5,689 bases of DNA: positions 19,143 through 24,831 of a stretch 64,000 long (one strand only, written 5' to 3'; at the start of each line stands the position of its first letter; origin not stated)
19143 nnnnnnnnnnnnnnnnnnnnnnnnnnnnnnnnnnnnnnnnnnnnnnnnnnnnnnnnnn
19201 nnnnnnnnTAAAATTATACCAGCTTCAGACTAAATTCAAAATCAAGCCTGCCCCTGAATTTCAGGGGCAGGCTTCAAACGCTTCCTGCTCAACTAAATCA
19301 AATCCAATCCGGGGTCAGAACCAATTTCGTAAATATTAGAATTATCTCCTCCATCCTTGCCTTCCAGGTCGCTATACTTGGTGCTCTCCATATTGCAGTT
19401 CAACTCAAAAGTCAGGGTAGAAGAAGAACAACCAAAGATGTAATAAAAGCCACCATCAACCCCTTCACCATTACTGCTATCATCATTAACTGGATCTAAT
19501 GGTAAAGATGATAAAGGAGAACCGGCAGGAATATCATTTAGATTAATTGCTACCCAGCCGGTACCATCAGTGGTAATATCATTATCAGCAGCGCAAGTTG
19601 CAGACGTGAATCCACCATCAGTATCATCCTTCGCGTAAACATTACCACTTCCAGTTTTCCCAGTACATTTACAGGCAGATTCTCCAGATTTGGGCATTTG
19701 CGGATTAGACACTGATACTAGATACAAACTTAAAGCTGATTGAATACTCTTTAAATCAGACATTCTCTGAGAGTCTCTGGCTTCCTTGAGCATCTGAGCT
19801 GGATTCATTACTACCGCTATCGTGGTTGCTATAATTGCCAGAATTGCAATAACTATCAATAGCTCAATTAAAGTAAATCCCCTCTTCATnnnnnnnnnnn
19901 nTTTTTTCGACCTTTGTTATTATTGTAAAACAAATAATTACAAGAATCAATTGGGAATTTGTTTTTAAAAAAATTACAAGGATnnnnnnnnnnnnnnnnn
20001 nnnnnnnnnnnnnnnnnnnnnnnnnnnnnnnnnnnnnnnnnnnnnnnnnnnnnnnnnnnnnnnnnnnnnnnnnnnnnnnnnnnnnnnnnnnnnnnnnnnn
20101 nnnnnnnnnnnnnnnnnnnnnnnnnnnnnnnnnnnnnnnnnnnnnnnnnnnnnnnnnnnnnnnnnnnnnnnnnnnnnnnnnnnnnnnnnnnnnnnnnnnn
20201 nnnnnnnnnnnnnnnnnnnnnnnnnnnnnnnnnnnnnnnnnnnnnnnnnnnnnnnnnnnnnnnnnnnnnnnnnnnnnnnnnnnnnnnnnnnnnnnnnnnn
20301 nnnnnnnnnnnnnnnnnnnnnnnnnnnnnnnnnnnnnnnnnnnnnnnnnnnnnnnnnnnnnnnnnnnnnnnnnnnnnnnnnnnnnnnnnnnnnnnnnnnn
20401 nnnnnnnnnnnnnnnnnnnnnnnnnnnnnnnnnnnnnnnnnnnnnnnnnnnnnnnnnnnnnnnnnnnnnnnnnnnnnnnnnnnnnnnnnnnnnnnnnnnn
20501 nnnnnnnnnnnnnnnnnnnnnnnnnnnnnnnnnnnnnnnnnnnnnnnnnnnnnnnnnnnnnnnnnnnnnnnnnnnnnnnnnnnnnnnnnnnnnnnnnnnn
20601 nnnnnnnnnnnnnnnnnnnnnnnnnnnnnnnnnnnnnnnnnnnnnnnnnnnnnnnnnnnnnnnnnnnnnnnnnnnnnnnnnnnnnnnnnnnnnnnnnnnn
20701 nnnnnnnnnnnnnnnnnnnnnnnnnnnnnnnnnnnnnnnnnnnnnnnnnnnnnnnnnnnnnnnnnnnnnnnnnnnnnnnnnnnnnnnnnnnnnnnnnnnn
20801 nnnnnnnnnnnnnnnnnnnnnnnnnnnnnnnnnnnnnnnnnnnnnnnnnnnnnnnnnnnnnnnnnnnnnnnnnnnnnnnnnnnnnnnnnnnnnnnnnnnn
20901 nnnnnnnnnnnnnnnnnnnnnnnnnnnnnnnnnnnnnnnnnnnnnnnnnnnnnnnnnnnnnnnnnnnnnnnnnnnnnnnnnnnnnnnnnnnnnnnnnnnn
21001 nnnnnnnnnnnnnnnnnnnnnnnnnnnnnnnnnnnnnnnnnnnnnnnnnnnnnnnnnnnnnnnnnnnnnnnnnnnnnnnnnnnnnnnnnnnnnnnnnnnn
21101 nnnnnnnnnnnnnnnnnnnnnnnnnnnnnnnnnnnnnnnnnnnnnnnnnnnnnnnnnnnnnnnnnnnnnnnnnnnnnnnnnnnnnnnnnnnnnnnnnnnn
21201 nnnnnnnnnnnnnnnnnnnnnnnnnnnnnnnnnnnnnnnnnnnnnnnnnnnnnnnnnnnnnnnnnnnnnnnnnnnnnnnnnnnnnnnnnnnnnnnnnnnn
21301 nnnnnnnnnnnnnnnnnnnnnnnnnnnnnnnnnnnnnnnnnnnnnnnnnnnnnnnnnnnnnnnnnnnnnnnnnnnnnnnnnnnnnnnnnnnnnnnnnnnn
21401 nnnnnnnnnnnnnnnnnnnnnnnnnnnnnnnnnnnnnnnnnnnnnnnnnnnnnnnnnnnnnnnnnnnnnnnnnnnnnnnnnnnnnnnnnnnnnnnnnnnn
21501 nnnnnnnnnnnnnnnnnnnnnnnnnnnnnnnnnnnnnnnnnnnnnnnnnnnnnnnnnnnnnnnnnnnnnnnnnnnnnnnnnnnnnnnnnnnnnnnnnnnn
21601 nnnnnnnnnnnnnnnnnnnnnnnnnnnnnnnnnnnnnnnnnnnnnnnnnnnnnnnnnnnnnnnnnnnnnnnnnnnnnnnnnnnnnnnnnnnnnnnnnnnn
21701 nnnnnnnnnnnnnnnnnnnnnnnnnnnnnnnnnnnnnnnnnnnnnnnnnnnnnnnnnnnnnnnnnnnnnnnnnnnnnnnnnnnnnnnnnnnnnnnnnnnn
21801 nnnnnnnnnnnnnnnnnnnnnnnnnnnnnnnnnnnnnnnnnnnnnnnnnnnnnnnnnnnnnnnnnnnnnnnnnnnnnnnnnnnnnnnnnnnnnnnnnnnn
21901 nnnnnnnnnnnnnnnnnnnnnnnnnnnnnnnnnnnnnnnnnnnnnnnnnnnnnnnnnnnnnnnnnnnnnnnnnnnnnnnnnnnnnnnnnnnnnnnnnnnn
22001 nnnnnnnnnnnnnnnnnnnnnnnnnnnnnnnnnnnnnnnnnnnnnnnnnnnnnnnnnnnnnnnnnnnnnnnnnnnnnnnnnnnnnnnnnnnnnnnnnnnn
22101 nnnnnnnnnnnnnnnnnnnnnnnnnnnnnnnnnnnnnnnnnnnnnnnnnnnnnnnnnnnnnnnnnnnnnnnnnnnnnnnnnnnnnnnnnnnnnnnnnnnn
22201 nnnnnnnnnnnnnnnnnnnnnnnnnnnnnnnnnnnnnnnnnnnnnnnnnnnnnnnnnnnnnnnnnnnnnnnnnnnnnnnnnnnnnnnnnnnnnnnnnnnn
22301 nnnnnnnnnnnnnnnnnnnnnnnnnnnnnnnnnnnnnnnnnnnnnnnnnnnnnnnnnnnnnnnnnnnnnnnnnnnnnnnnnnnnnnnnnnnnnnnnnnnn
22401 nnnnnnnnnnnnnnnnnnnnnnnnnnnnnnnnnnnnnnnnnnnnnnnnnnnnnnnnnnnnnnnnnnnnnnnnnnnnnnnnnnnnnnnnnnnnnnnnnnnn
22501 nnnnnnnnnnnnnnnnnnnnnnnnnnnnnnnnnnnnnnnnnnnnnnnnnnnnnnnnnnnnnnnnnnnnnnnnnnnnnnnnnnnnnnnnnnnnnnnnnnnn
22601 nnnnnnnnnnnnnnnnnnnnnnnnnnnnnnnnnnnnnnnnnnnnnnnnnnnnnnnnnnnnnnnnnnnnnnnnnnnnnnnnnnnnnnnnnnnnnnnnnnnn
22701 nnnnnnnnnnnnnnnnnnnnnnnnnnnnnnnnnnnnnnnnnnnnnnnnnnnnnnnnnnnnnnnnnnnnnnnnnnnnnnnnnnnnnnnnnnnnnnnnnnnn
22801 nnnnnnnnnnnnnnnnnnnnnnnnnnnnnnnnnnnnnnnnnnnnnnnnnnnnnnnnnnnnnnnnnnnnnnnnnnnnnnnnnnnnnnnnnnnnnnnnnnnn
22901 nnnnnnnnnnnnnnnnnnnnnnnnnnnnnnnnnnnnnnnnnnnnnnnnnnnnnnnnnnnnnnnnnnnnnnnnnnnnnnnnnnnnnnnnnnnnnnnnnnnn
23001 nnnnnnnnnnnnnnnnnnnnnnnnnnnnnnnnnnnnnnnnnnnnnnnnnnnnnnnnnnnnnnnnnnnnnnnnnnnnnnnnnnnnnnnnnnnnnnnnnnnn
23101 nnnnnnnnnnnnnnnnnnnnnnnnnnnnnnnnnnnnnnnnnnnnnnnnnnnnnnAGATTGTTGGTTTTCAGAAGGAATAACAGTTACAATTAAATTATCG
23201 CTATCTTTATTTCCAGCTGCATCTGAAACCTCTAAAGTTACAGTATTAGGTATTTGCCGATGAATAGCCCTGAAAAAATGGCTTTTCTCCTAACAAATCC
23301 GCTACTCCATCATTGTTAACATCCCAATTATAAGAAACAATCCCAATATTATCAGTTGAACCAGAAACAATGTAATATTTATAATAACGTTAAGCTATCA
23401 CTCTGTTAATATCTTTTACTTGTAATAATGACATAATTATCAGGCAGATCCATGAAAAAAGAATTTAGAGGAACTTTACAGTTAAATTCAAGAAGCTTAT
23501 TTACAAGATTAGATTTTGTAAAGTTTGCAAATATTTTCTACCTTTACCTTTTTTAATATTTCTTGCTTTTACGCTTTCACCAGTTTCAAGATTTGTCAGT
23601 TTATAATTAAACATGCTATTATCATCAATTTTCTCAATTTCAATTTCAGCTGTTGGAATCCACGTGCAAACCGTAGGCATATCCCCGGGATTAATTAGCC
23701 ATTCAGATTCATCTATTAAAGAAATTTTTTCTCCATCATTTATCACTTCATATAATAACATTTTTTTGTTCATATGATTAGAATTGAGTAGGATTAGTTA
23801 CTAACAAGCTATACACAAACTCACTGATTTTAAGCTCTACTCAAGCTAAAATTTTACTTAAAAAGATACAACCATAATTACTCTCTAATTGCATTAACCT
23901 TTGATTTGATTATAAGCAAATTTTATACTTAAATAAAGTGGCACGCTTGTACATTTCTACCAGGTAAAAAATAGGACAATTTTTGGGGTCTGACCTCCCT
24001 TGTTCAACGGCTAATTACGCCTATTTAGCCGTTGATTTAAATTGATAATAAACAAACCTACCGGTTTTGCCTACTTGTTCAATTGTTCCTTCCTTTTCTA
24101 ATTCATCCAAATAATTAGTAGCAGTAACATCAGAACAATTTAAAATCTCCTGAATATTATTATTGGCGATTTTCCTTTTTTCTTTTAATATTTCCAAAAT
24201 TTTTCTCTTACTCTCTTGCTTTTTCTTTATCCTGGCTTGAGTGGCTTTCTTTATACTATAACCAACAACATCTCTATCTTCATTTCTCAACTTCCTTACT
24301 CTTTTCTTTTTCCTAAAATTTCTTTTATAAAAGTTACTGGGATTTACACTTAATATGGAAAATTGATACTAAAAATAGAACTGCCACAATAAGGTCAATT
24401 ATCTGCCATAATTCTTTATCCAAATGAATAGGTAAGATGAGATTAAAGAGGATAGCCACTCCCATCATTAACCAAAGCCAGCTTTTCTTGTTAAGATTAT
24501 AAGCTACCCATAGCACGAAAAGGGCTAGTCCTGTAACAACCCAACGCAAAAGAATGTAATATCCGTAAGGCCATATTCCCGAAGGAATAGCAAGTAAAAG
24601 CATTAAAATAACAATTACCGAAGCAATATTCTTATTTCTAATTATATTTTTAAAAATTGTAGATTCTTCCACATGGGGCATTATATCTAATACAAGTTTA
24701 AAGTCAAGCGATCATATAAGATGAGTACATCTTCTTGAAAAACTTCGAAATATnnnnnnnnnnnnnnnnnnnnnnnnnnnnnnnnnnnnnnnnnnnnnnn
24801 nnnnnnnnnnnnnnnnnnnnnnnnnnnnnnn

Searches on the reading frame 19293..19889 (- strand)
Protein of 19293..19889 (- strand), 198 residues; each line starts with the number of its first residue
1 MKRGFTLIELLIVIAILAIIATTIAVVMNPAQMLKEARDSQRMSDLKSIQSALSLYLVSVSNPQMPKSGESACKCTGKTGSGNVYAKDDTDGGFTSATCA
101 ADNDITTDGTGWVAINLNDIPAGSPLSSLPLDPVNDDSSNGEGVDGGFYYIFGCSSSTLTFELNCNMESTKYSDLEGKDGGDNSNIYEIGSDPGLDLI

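Call 11: search_protein_families(library=pfam, proteins=[window:19293-19889:-], max_evalue=0.01)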
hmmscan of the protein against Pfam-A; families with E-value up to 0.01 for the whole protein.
window:19293-19889:- (198 aa): 1 family
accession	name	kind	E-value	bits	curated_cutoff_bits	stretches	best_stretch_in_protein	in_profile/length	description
PF07963.17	N_methyl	-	4.5e-08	32.8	21.2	1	2-24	4-26/27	Prokaryotic N-terminal methylation motif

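Call 12: search_protein_families(library=ncbifam, proteins=[window:19293-19889:-], max_evalue=0.01)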
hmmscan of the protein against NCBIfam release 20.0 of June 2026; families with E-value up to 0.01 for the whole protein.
window:19293-19889:- (198 aa): 14 families
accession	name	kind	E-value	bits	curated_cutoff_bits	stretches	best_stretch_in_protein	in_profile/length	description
TIGR02532.1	IV_pilin_GFxxxE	domain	8e-09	35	16.3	1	2-24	1-23/24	prepilin-type N-terminal cleavage/methylation domain-containing protein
TIGR01710.1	typeII_sec_gspG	equivalog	9.4e-07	28.9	88.85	1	3-60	1-56/134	type II secretion system major pseudopilin GspG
TIGR01708.2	typeII_sec_gspH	equivalog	4.9e-06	26.6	80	1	3-38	2-37/169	type II secretion system minor pseudopilin GspH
TIGR01711.1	gspJ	equivalog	3.3e-05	23.8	64.85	1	3-60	1-60/192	type II secretion system minor pseudopilin GspJ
NF041013.1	T4P_ComGE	equivalog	9.1e-05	22.5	49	1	3-36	4-37/83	competence type IV pilus minor pilin ComGE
NF007862.0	PRK10574.1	equivalog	9.7e-05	22.5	138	1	2-27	4-28/145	prepilin peptidase-dependent pilin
NF041775.1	typeIV_PilA_Myxo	equivalog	0.00013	22.1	400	1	2-52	10-58/214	type IV pilin protein PilA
NF040982.1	ComGD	equivalog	0.00017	22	70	1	2-38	1-38/139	competence type IV pilus minor pilin ComGD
TIGR02599.1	TIGR02599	subfamily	0.00022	20.6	256.5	1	4-53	1-49/361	Verru_Chthon cassette protein C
NF040999.1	pilin_ComGC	equivalog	0.001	19.2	75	1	3-58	2-55/84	competence type IV pilus major pilin ComGC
TIGR01707.1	gspI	equivalog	0.0011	19.4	44.35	1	4-28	1-25/101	type II secretion system minor pseudopilin GspI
NF041002.1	pilin_ComGF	equivalog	0.003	17.8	80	1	3-42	2-41/139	competence type IV pilus minor pilin ComGF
NF007800.0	PRK10506.1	equivalog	0.0073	16.1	158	1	2-23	8-29/163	prepilin peptidase-dependent protein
TIGR02596.1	TIGR02596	subfamily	0.0088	16.1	70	0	5-29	1-25/196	Verru_Chthon cassette protein D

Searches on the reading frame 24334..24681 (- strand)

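Call 33: search_protein_families(library=pfam, proteins=[window:24334-24681:-], max_evalue=0.001)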
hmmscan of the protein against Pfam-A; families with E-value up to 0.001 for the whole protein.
window:24334-24681:- (115 aa): 1 family
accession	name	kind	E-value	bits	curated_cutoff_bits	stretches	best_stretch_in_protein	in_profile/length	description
PF20619.3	DUF6804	-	1.1e-23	83.7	27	1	17-108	3-91/91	Family of unknown function (DUF6804)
